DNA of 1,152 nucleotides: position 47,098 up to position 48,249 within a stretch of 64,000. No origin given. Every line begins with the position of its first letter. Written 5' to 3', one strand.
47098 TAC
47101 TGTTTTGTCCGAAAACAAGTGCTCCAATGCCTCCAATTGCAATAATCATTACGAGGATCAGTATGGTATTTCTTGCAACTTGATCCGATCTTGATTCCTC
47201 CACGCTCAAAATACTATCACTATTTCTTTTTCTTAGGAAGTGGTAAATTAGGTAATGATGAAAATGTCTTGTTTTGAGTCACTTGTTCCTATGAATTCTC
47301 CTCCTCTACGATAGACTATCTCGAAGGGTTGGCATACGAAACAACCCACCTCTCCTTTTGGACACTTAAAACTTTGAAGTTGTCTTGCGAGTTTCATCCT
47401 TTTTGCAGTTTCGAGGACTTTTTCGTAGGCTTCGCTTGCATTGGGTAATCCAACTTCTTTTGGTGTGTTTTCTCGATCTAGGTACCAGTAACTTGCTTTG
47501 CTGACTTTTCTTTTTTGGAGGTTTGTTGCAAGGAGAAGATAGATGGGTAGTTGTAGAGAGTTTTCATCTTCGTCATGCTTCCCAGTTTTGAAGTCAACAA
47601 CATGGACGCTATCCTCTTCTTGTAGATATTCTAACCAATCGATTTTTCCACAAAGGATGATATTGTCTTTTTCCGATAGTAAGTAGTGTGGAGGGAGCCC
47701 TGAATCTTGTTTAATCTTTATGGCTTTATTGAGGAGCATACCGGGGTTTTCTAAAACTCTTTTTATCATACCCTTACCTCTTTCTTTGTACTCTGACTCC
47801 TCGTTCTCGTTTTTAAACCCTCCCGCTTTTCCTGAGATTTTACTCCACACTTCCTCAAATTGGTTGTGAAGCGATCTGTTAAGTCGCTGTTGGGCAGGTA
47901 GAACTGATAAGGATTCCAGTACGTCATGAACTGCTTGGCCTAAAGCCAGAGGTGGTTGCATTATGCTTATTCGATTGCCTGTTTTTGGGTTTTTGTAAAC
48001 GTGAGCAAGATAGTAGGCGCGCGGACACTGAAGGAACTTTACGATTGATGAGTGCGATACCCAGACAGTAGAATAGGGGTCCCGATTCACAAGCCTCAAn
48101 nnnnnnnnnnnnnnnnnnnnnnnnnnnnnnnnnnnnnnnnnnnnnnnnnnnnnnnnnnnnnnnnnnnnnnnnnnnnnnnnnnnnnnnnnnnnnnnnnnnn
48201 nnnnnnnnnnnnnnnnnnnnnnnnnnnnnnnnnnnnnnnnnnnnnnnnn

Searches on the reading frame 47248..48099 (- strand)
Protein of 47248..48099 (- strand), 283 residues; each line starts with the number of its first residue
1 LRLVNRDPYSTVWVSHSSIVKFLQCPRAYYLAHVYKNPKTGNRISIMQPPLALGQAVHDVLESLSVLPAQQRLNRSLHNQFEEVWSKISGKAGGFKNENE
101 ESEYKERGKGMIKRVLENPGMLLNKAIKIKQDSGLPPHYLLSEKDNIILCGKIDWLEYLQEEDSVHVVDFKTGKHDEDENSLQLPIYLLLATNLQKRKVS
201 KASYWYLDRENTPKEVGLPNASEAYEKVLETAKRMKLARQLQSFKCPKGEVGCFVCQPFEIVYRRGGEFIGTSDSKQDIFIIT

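Call 3: search_protein_families(library=pfam, proteins=[window:47248-48099:-], max_evalue=0.01)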
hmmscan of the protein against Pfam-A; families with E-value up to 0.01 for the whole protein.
window:47248-48099:- (283 aa): 2 families
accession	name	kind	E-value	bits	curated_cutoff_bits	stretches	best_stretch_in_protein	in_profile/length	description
PF12705.13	PDDEXK_1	-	2.8e-24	86.9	22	1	14-242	2-225/247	PD-(D/E)XK nuclease superfamily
PF01930.23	Cas_Cas4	-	2.6e-05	24.8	22.7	1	150-238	53-137/160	Domain of unknown function DUF83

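Call 4: search_protein_families(library=padloc, proteins=[window:47248-48099:-], max_evalue=0.1)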
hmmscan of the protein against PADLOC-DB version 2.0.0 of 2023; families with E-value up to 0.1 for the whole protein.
window:47248-48099:- (283 aa): 15 families
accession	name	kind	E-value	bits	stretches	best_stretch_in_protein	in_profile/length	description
PDLC02410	Aga_Cas4-like_Nuc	-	8.4e-14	50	1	13-242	2-221/255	Class II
PDLC01250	Cas4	-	2.5e-11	42.2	2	143-257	56-162/168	"CAS-I,CAS-II,CAS-III,CAS-IV,CAS-V,CAS-VI; acquisition_associated"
PDLC00943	Cas4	-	1.3e-10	39.5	2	147-257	66-173/180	CRISPR-associated protein Cas4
PDLC01447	Cas4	-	8.4e-10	37.4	1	13-257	4-152/161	"CAS-I,CAS-II,CAS-III,CAS-IV,CAS-V,CAS-VI; acquisition_associated"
PDLC02405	Aga_Cas4-like_Nuc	-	2.7e-09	34.8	1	97-221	87-210/270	Class II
PDLC00944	Cas4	-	6.7e-09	34.2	1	139-263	58-177/177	Cas4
PDLC01611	Cas4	-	4.9e-07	28.2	1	106-257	32-151/158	"CAS-I,CAS-II,CAS-III,CAS-IV,CAS-V,CAS-VI; acquisition_associated"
PDLC00058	DruK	-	1.2e-05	22.2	1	149-181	156-187/388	PD-(D/E)XK nuclease superfamily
PDLC02083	Cas4_II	-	2.1e-05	23.1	1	149-238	73-158/186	-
PDLC01773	Cas4c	-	0.00012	19.5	1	145-247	82-179/229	-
PDLC02034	Cas4d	-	0.00029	18.6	1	139-246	64-171/192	-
PDLC00060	DruK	-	0.00031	18.2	1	143-235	137-230/347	PD-(D/E)XK nuclease superfamily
PDLC02087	Cas4b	-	0.00055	18.1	0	100-233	30-158/189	-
PDLC00059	DruK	-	0.00056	17.2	1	12-203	7-182/326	PD-(D/E)XK nuclease superfamily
PDLC02035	Cas4d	-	0.002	15.6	0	143-235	59-147/196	-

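Call 5: search_protein_families(library=ncbifam, proteins=[window:47248-48099:-], max_evalue=0.01)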
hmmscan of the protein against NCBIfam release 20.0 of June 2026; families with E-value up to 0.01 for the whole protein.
window:47248-48099:- (283 aa): 2 families
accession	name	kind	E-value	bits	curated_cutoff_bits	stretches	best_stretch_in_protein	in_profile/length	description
TIGR00372.1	cas4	equivalog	4.8e-10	39.5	65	1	147-257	66-173/180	CRISPR-associated protein Cas4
TIGR02774.1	rexB_recomb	equivalog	0.00081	17.9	718.35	1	13-176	744-906/1076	ATP-dependent nuclease subunit B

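Call 11: find_encoding_contigs(protein=window:47248-48099:-, flank=10000, max_places=6)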
Protein window:47248-48099:- (283 aa): no gene with exactly this product is on record in the collection.

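Call 12: find_homologous_proteins(query=window:47248-48099:-)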
Query window:47248-48099:- (283 aa): 6263 proteins with E <= 0.001 among 6764 candidates; the best 120 are listed.
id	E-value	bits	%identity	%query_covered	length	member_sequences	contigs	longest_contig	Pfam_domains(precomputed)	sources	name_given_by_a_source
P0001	4.8e-155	533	100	84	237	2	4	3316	PF12705.14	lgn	-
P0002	1.8e-139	482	73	99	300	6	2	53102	PF12705.14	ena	-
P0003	8.0e-138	477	72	99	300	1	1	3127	PF12705.14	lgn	-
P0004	1.9e-133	462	70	99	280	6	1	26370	PF12705.14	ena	-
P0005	5.1e-126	438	66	99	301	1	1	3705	PF12705.14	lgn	-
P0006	3.1e-124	432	66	98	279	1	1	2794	PF12705.14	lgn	-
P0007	1.0e-115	404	64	98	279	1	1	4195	PF01930.24,PF12705.14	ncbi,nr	ncbi:MAG: PD-(D/E)XK nuclease family protein [bacterium]|nr:PD-(D/E)XK nuclease family protein [bact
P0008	4.3e-115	402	62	98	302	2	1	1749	PF01930.24,PF12705.14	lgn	-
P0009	4.7e-114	399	62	98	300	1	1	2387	PF01930.24,PF12705.14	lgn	-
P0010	9.1e-114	398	64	98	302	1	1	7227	PF12705.14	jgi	jgi:CRISPR/Cas system-associated exonuclease Cas4 (RecB family)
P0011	1.8e-112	394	63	98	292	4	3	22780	PF01930.24,PF12705.14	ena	-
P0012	1.7e-111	390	61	98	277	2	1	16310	PF12705.14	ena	-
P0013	3.8e-110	386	61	98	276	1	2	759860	PF12705.14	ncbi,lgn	-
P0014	4.5e-110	386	61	98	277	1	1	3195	PF12705.14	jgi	jgi:ATP-dependent helicase/DNAse subunit B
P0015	5.9e-110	385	61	100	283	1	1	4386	PF12705.14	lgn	-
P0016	9.8e-110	385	61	96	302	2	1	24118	PF12705.14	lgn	-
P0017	1.1e-109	384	63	98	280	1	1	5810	PF12705.14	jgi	jgi:ATP-dependent helicase/DNAse subunit B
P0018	1.5e-109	384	62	98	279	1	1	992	PF01930.24,PF12705.14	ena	-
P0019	1.7e-109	384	63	97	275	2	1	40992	PF01930.24,PF12705.14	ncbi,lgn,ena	ncbi:MAG: PD-(D/E)XK nuclease family protein [Patescibacteria group bacterium]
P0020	3.4e-109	383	62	98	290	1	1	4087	PF01930.24,PF12705.14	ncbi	-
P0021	5.3e-109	382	60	98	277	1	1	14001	PF12705.14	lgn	-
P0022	8.2e-109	382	60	98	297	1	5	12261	PF12705.14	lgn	-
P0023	9.2e-109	381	61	98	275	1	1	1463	PF01930.24,PF12705.14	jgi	-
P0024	3.1e-108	380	59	99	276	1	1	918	PF12705.14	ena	-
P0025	6.0e-108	379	59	98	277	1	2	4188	PF12705.14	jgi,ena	-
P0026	7.6e-108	378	59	99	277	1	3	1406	PF12705.14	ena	-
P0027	8.6e-108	378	63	98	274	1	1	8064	PF12705.14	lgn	-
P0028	9.7e-108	378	59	98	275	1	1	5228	PF12705.14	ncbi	-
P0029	1.0e-107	378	60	98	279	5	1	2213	PF12705.14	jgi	jgi:RecB family exonuclease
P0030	1.5e-107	377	61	99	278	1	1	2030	PF12705.14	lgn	-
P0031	1.8e-107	377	59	98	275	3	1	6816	PF12705.14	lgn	-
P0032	2.1e-107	377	59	98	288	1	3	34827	PF01930.24,PF12705.14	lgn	-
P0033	2.4e-107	377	60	98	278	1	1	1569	PF12705.14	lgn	-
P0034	2.4e-107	377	59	98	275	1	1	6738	PF12705.14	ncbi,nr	ncbi:MAG TPA: PD-(D/E)XK nuclease family protein [Candidatus Saccharimonadales bacterium]|nr:PD-(D/E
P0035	2.6e-107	377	61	98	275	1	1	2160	PF12705.14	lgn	-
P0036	3.1e-107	376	58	99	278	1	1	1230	PF12705.14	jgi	-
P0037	3.7e-107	376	61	98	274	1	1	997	PF12705.14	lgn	-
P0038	5.0e-107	376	60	98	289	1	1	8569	PF12705.14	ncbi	-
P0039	5.0e-107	376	58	98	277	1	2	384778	PF12705.14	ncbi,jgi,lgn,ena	-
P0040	5.7e-107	375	59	98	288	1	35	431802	PF01930.24,PF12705.14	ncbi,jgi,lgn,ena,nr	ncbi:MAG: hypothetical protein COU63_03155 [Candidatus Pacebacteria bacterium CG10_big_fil_rev_8_21_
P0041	5.9e-107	375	57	99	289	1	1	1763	PF12705.14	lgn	-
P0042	1.0e-106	375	59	98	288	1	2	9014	PF12705.14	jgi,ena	-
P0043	1.2e-106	374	58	99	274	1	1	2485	PF12705.14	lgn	-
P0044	1.5e-106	374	59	98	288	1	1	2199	PF01930.24,PF12705.14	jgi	jgi:ATP-dependent helicase/DNAse subunit B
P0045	1.7e-106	374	60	99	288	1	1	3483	PF12705.14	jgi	jgi:ATP-dependent helicase/DNAse subunit B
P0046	1.7e-106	374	61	98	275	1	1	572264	PF12705.14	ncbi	-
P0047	1.8e-106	374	62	98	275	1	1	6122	PF12705.14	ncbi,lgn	-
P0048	1.9e-106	374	61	98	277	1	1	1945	PF12705.14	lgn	-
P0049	1.9e-106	374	60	98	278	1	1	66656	PF12705.14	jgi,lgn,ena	-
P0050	2.2e-106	374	62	98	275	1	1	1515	PF12705.14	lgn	-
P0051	2.3e-106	373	60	98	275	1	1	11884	PF12705.14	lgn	-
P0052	2.4e-106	373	62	98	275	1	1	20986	PF12705.14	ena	-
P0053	2.4e-106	373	59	98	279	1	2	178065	PF12705.14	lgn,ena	-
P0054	2.5e-106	373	60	98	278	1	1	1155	PF12705.14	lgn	-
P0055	2.7e-106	373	60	99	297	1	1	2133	PF12705.14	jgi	jgi:ATP-dependent helicase/DNAse subunit B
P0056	2.8e-106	373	60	98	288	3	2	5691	PF01930.24,PF12705.14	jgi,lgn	jgi:ATP-dependent helicase/DNAse subunit B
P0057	3.0e-106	373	61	99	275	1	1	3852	PF12705.14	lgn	-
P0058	3.2e-106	373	59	98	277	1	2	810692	PF12705.14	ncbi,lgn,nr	ncbi:MAG TPA: PD-(D/E)XK nuclease family protein [Patescibacteria group bacterium]|nr:PD-(D/E)XK nuc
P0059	3.3e-106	373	62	98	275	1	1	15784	PF12705.14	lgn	-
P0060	3.3e-106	373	59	98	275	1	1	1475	PF12705.14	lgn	-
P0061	3.8e-106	373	60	98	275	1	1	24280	PF12705.14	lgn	-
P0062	4.1e-106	373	58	98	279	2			PF12705.14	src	-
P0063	4.3e-106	373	58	99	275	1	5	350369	PF12705.14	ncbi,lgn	-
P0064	5.0e-106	372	59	98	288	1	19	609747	PF01930.24,PF12705.14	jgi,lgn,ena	jgi:CRISPR/Cas system-associated exonuclease Cas4 (RecB family)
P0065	5.2e-106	372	61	98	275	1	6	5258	PF12705.14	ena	-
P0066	5.3e-106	372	59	98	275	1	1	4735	PF12705.14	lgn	-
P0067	5.7e-106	372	58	98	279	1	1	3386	PF12705.14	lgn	-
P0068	6.0e-106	372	59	98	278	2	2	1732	PF12705.14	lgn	-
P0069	7.1e-106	372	61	98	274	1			PF12705.14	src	-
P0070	7.1e-106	372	61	98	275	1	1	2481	PF12705.14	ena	-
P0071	7.5e-106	372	57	98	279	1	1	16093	PF12705.14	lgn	-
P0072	8.2e-106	372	58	98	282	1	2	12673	PF12705.14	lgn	-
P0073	8.6e-106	372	60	98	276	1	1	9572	PF12705.14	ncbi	-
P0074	9.2e-106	372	59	99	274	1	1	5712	PF12705.14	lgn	-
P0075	9.9e-106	371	59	99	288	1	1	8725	PF12705.14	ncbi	ncbi:MAG: PD-(D/E)XK nuclease family protein [Candidatus Magasanikbacteria bacterium]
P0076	1.0e-105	371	58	98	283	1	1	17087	PF12705.14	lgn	-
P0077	1.0e-105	371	57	98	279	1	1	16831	PF12705.14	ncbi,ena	-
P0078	1.1e-105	371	61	98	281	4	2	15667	PF12705.14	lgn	-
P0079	1.1e-105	371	58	98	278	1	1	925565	PF12705.14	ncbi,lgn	-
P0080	1.2e-105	371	58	98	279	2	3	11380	PF12705.14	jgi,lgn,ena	-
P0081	1.3e-105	371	56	98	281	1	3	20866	PF12705.14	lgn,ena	-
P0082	1.5e-105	371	59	98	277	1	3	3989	PF12705.14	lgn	-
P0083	1.5e-105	371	60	98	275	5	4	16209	PF12705.14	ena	-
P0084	1.7e-105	371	59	99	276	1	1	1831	PF12705.14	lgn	-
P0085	1.9e-105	370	60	98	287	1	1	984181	PF12705.14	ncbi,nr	ncbi:MAG: PD-(D/E)XK nuclease family protein [Candidatus Magasanikbacteria bacterium]|nr:PD-(D/E)XK 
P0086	2.1e-105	370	61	98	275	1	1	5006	PF12705.14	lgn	-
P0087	2.3e-105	370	60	96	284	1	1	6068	PF12705.14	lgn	-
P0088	2.4e-105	370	60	98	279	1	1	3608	PF12705.14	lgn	-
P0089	2.4e-105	370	59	98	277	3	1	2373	PF12705.14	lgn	-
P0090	2.8e-105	370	60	98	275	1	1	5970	PF12705.14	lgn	-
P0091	2.8e-105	370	59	98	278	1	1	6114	PF12705.14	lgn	-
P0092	2.9e-105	370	59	98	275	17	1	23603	PF12705.14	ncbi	-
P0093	3.1e-105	370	57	99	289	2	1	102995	PF12705.14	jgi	-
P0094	3.6e-105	370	59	98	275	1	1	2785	PF12705.14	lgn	-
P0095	3.7e-105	370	58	98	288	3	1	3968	PF01930.24,PF12705.14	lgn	-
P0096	3.8e-105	369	59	98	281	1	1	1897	PF12705.14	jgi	-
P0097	3.8e-105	369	60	98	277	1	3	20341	PF12705.14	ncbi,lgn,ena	-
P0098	3.8e-105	369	59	98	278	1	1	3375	PF12705.14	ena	-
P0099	4.1e-105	369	58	98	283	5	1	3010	PF12705.14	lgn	-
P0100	4.2e-105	369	59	98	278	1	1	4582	PF12705.14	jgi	jgi:ATP-dependent helicase/DNAse subunit B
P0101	4.3e-105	369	59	98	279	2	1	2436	PF12705.14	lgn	-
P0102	4.6e-105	369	59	98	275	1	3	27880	PF12705.14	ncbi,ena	ncbi:MAG: PD-(D/E)XK nuclease family protein [Patescibacteria group bacterium]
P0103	5.0e-105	369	58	98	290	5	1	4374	PF12705.14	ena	-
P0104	5.1e-105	369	60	98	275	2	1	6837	PF01930.24,PF12705.14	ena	-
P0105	5.6e-105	369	60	96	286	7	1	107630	PF12705.14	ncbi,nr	ncbi:MAG: PD-(D/E)XK nuclease family protein [Candidatus Blackburnbacteria bacterium]|nr:PD-(D/E)XK 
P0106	5.6e-105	369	58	99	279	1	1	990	PF12705.14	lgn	-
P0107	5.8e-105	369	59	98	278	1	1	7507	PF12705.14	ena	-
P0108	6.1e-105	369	60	98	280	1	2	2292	PF12705.14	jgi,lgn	jgi:RecB family exonuclease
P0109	6.4e-105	369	61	98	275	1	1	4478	PF12705.14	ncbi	-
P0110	7.1e-105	369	59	98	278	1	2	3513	PF12705.14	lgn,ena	-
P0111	7.4e-105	369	58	98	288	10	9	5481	PF12705.14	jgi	jgi:ATP-dependent helicase/DNAse subunit B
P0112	7.9e-105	368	57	98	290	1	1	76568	PF12705.14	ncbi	-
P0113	7.9e-105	368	58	99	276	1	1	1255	PF12705.14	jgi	jgi:ATP-dependent helicase/DNAse subunit B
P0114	8.2e-105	368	61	98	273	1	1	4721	PF12705.14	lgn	-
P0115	9.4e-105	368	60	98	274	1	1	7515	PF12705.14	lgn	-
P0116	9.6e-105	368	58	98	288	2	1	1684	PF12705.14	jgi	-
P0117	9.9e-105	368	59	98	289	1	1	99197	PF12705.14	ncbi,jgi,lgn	ncbi:MAG: RecB family exonuclease [Patescibacteria group bacterium]|jgi:ATP-dependent helicase/DNAse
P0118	1.0e-104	368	57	99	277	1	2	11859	PF12705.14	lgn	-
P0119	1.0e-104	368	59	98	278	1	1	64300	PF12705.14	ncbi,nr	ncbi:MAG: PD-(D/E)XK nuclease family protein [Patescibacteria group bacterium]|nr:PD-(D/E)XK nucleas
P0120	1.1e-104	368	57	98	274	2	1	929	PF12705.14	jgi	-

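Call 13: find_encoding_contigs(protein=P0002, flank=10000, max_places=3)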
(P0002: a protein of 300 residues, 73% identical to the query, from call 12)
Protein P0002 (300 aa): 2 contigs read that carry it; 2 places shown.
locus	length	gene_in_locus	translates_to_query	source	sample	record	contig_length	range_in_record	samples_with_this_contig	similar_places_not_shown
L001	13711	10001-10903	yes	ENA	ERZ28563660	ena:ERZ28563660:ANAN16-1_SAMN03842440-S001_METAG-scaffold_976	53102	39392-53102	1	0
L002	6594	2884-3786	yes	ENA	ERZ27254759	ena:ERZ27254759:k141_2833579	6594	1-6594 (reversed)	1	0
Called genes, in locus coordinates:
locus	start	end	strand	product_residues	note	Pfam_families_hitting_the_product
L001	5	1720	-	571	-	-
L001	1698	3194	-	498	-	PF01943:Polysacc_synt, PF13440:Polysacc_synt_3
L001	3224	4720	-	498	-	-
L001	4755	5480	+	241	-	-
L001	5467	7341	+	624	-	-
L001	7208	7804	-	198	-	PF03167:UDG (weak)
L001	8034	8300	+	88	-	-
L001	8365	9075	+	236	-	PF00293:NUDIX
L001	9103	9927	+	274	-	PF03602:Cons_hypoth95 (faint), PF08241:Methyltransf_11 (faint), PF13649:Methyltransf_25 (faint), PF13847:Methyltransf_31 (faint), PF01555:N6_N4_Mtase, PF01170:UPF0020 (weak)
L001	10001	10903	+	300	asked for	PF12705:PDDEXK_1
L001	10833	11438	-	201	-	PF00730:HhH-GPD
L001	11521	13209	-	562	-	PF09586:YfhO (faint)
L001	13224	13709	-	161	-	?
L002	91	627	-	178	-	PF03167:UDG (weak)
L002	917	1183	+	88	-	-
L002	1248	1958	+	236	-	PF00293:NUDIX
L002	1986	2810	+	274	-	PF03602:Cons_hypoth95 (faint), PF08241:Methyltransf_11 (faint), PF13649:Methyltransf_25 (faint), PF13847:Methyltransf_31 (faint), PF01555:N6_N4_Mtase, PF01170:UPF0020 (weak)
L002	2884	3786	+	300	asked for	PF12705:PDDEXK_1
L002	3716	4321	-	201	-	PF00730:HhH-GPD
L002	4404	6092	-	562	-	PF09586:YfhO (faint)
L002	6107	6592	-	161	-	?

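Call 14: find_encoding_contigs(protein=P0004, flank=10000, max_places=3)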
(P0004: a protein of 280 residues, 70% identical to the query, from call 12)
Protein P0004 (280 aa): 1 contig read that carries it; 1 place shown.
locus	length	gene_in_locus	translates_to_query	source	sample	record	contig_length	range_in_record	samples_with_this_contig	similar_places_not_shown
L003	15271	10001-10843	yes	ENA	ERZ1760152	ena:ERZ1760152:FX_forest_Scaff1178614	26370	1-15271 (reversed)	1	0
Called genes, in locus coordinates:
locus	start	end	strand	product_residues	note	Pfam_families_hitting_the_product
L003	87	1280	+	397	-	PF01820:Dala_Dala_lig_N, PF02786:CPSase_L_D2 (weak), PF02222:ATP-grasp (faint), PF07478:Dala_Dala_lig_C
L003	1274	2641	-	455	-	PF08245:Mur_ligase_M, PF02875:Mur_ligase_C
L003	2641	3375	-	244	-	PF00561:Abhydrolase_1, PF12146:Hydrolase_4, PF12697:Abhydrolase_6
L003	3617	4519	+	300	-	PF05697:Trigger_N, PF05698:Trigger_C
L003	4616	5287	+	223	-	PF18904:DUF5660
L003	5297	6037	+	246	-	-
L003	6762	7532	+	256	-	PF13847:Methyltransf_31 (faint), PF01170:UPF0020 (faint), PF01555:N6_N4_Mtase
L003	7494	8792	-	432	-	PF01663:Phosphodiest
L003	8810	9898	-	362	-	PF13228:DUF4037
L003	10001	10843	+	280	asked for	PF12705:PDDEXK_1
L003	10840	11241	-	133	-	-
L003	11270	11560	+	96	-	-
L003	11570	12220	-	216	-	-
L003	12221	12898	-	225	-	PF04402:SIMPL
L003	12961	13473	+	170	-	-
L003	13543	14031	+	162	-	PF00072:Response_reg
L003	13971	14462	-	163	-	-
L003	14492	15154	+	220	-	PF00175:NAD_binding_1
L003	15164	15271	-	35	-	?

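Call 15: find_encoding_contigs(protein=P0001, flank=10000, max_places=4)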
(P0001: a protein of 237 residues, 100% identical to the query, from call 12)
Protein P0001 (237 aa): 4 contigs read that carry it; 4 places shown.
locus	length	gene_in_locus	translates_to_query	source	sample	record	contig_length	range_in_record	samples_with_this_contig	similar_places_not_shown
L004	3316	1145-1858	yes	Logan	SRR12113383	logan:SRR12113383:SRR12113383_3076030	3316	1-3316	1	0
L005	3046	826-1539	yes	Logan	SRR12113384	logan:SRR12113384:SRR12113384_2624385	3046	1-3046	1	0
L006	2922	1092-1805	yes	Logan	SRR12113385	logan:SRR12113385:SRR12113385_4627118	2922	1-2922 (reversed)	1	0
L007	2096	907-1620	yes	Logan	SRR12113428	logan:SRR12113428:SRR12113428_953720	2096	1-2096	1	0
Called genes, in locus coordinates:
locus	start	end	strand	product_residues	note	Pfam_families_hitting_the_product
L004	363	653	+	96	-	-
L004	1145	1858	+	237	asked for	PF12705:PDDEXK_1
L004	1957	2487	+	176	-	PF00254:FKBP_C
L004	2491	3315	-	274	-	?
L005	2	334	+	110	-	?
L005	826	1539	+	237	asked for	PF12705:PDDEXK_1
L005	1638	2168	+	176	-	PF00254:FKBP_C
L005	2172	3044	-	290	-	?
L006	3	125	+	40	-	?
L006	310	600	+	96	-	-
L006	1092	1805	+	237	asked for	PF12705:PDDEXK_1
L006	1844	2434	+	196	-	PF00254:FKBP_C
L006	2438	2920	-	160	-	?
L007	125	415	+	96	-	-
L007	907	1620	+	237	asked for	PF12705:PDDEXK_1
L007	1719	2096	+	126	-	?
